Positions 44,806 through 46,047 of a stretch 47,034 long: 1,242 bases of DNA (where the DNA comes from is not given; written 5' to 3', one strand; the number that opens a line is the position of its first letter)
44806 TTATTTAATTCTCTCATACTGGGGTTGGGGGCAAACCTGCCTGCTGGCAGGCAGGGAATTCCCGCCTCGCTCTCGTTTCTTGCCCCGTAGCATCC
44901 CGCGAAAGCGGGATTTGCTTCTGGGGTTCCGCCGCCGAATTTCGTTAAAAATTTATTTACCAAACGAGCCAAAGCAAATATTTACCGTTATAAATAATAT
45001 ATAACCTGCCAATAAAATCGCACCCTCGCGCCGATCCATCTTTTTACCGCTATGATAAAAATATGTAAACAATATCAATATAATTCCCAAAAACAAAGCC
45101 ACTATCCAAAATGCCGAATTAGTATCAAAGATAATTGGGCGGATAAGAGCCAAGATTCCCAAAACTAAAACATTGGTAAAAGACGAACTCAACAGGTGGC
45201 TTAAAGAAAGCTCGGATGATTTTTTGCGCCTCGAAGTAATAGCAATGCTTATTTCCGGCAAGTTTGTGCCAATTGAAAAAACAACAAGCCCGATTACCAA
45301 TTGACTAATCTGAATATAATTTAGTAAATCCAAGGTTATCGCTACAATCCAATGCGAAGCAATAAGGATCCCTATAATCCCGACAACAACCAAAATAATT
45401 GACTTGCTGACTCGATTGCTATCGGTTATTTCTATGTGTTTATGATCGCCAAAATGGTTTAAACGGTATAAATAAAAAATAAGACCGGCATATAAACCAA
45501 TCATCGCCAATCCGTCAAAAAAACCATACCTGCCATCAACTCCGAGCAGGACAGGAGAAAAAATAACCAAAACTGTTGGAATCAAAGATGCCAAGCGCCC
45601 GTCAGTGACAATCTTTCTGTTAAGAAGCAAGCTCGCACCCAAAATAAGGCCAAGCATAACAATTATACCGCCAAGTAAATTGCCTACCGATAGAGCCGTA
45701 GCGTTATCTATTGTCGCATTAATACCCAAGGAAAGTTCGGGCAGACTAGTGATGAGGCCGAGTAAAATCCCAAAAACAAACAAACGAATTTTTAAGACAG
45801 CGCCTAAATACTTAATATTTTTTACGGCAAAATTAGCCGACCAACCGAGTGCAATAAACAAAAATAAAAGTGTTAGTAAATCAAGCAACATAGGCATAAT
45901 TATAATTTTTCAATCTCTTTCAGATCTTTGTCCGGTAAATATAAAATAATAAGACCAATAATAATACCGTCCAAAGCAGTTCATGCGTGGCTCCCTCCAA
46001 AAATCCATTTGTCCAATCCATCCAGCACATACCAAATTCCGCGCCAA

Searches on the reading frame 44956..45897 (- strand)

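Call 57: search_protein_families(library=pfam, proteins=[window:44956-45897:-], max_evalue=0.0001)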
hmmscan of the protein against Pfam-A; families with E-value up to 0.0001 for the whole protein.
window:44956-45897:- (314 aa): 1 family
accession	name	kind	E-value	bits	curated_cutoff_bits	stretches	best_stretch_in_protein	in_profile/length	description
PF01699.29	Na_Ca_ex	-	5.4e-34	117.8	24.9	2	166-307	2-150/151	Sodium/calcium exchanger protein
